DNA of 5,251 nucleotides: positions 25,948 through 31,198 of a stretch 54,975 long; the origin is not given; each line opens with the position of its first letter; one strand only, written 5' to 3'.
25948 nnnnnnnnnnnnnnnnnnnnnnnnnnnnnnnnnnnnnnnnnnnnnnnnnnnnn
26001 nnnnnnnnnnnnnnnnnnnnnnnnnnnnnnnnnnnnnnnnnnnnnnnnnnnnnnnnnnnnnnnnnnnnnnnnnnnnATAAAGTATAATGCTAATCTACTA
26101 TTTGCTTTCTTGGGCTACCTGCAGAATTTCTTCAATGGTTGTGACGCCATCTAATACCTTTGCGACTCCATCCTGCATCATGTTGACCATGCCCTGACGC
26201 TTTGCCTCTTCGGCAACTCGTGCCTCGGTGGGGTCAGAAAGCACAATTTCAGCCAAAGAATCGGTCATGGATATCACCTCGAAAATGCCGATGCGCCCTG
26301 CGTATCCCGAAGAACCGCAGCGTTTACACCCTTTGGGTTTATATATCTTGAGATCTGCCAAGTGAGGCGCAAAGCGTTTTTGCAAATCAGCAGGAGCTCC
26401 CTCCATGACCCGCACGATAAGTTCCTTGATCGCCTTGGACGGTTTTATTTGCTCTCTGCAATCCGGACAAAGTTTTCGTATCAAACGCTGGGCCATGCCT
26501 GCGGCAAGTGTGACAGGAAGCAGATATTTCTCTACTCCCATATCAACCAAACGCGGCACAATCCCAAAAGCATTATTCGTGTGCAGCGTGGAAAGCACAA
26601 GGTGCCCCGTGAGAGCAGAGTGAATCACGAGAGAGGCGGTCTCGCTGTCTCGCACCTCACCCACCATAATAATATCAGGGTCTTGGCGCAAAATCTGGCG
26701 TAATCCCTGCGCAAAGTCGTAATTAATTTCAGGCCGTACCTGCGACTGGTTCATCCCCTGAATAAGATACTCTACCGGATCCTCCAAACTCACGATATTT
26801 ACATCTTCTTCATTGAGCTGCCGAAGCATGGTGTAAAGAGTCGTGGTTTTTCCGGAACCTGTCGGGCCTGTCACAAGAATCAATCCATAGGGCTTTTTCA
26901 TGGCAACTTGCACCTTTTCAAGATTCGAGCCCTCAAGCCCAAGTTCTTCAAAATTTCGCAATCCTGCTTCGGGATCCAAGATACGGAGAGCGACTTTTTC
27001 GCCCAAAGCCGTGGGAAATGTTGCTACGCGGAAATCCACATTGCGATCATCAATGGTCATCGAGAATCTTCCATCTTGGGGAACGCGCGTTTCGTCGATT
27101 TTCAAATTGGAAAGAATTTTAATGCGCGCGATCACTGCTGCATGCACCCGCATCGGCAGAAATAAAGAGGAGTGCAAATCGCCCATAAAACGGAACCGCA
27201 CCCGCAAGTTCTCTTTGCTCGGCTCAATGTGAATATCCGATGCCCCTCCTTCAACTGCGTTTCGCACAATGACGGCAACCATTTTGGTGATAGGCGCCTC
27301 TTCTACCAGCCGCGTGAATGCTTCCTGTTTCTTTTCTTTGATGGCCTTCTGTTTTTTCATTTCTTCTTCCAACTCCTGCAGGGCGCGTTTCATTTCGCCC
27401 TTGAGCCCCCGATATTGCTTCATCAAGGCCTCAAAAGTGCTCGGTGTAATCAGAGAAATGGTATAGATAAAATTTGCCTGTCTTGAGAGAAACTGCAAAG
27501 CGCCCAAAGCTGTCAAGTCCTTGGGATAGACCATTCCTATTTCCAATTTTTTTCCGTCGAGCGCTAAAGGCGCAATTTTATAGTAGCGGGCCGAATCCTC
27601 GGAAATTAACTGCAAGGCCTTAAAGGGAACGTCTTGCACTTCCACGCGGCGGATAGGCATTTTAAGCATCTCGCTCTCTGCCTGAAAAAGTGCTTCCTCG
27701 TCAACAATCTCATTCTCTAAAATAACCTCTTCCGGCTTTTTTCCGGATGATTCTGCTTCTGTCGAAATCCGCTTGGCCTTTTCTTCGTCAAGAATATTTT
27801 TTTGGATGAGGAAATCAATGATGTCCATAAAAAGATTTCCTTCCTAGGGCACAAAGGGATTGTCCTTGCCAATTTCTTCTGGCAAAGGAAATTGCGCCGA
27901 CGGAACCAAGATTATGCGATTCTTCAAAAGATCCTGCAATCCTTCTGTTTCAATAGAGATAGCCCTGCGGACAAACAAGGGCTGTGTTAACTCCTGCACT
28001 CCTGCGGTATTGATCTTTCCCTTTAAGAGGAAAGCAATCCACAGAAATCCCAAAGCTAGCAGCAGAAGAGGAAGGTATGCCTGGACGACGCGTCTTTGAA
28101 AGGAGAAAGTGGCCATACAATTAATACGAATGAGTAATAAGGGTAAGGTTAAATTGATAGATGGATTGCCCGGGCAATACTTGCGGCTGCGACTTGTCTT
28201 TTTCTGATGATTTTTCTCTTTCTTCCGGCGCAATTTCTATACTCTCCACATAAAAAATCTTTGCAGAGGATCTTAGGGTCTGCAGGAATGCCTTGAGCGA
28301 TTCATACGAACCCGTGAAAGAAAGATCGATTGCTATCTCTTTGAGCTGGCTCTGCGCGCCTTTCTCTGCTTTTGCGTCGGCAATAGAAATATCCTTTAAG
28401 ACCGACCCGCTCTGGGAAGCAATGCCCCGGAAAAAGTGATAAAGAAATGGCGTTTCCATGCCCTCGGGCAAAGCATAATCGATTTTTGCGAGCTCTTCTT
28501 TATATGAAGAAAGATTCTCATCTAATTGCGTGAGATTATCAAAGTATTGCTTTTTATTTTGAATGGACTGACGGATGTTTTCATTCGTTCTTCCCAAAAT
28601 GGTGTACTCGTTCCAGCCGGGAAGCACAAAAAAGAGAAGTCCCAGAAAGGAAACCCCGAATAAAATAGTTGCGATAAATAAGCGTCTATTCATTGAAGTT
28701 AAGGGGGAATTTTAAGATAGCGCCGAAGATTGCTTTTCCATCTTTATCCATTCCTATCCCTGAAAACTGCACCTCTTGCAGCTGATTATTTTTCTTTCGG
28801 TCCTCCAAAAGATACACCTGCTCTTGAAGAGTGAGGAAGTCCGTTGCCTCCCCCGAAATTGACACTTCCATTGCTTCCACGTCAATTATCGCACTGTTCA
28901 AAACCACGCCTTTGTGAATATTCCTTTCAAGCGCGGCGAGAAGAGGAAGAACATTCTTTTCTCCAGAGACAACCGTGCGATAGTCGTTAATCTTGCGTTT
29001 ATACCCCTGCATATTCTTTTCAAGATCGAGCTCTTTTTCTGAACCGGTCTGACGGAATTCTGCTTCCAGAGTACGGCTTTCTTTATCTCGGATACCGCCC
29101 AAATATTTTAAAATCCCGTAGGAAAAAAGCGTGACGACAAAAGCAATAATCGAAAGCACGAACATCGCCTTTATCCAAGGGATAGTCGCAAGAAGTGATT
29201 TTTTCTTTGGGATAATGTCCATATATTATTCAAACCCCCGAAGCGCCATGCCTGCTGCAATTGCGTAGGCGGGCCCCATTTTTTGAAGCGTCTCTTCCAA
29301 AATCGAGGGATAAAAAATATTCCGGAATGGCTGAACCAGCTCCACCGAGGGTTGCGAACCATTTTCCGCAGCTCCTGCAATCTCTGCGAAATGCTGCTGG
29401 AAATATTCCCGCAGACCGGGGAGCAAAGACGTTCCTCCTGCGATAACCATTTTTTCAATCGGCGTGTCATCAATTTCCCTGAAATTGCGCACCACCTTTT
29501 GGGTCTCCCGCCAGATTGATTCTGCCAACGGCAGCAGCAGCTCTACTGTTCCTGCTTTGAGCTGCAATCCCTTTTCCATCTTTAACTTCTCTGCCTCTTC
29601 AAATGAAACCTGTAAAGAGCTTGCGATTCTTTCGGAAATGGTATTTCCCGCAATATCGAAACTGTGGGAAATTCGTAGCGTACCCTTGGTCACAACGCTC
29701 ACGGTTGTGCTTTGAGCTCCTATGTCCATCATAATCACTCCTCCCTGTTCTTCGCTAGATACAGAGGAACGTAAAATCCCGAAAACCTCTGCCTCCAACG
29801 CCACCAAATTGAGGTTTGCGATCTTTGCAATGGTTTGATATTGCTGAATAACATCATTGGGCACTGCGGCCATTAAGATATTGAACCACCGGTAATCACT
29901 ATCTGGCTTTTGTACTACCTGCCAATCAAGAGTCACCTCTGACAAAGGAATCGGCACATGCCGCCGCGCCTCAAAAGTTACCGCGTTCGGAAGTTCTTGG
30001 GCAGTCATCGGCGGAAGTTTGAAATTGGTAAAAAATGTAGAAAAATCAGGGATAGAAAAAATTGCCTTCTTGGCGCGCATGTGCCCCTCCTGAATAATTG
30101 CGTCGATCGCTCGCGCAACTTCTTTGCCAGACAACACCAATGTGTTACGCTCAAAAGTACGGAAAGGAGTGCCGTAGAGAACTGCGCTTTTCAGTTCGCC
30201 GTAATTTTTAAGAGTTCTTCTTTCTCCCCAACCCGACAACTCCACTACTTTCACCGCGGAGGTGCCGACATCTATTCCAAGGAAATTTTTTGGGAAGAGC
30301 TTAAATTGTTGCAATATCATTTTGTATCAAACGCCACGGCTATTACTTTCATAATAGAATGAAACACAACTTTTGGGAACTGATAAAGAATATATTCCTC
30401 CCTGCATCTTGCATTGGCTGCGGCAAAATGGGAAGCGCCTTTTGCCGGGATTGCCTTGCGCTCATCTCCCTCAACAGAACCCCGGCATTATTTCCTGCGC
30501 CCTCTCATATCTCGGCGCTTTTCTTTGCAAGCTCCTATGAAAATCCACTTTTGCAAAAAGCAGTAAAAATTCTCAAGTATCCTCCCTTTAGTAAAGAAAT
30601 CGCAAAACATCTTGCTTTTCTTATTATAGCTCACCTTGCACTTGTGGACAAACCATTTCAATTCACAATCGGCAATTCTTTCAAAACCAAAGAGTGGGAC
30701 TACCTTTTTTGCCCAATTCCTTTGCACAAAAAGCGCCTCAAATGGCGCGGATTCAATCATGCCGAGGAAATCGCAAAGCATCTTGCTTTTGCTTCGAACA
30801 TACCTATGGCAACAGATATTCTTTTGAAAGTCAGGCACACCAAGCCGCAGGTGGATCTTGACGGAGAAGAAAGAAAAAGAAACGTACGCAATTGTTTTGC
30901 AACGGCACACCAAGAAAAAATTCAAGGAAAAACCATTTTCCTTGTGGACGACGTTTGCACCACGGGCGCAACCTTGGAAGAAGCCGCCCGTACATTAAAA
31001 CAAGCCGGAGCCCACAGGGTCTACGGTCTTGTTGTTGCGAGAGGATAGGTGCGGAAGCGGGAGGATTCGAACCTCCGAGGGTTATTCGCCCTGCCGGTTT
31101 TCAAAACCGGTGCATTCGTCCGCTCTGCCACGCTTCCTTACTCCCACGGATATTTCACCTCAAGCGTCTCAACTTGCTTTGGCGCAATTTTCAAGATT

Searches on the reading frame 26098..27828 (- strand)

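Call 9: search_protein_families(library=pfam, proteins=[window:26098-27828:-], max_evalue=0.001)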
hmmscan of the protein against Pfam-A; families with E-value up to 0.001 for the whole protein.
window:26098-27828:- (576 aa): 9 families
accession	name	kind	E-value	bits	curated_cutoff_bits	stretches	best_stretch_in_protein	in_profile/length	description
PF00437.27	T2SSE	-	5.4e-127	423.9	24.9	1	176-569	4-369/370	Type II/IV secretion system protein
PF05157.20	MshEN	-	5.4e-08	33.1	23.1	1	58-143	4-87/90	MshEN domain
PF13401.12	AAA_22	-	6.5e-06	26.9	27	1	314-373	5-59/130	AAA domain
PF13191.12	AAA_16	-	6.1e-05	24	32.6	1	308-362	19-64/167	AAA ATPase domain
PF13173.12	AAA_14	-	0.00011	22.6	27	1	316-404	4-83/129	AAA domain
PF25199.1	nSTAND_NTPase5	-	0.00014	22.1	34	1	303-353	29-81/145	Novel STAND NTPase 5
PF20720.3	nSTAND3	-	0.00033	20.8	27.2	1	313-353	16-56/155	Novel STAND NTPase 3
PF13086.12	AAA_11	-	0.00082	19.7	27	0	302-341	6-44/257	AAA domain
PF01637.24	ATPase_2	-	0.00088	19.6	33.2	0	308-362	14-68/225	ATPase domain predominantly from Archaea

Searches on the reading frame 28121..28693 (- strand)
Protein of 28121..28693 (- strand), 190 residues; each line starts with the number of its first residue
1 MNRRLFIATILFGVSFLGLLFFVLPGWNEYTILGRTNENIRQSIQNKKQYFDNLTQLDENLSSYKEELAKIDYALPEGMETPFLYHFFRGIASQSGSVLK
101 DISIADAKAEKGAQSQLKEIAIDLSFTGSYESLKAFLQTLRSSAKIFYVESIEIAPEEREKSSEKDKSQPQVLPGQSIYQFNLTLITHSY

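Call 22: search_protein_families(library=pfam, proteins=[window:28121-28693:-], max_evalue=0.001)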
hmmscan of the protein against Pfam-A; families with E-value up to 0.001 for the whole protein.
window:28121-28693:- (190 aa): 2 families
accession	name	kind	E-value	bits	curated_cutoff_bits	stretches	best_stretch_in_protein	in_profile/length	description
PF04350.18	PilO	-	1.9e-09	38.2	22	1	36-162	7-128/145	Pilus assembly protein, PilO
PF10741.14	T2SSM_b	-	0.0001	22.6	21.7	1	95-168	30-98/111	Type II secretion system (T2SS), protein M subtype b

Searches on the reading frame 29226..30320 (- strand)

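Call 22: search_protein_families(library=pfam, proteins=[window:29226-30320:-], max_evalue=0.001)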
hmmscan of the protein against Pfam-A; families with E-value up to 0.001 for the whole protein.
window:29226-30320:- (364 aa): 5 families
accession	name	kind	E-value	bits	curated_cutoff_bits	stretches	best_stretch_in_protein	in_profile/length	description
PF11104.14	PilM_2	-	3.8e-36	125.1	27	1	15-363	1-340/340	Type IV pilus assembly protein PilM;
PF14450.12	FtsA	-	3.3e-14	53.8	31.8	1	197-313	2-108/127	Cell division protein FtsA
PF06723.19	MreB_Mbl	-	1.3e-07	31.2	27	1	188-249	140-207/327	MreB/Mbl protein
PF25216.1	Volactin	-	1.4e-05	25.2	35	1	199-314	172-294/321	Volactin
PF00022.25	Actin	-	3e-05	23.2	27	0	194-239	143-190/410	Actin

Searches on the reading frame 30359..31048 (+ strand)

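Call 22: search_protein_families(library=pfam, proteins=[window:30359-31048:+], max_evalue=0.001)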
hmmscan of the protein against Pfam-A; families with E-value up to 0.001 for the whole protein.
window:30359-31048:+ (229 aa): 1 family
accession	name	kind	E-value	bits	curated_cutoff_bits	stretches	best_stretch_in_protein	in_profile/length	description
PF00156.33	Pribosyltran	-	1.4e-09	37.9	26.3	1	131-221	40-118/158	Phosphoribosyl transferase domain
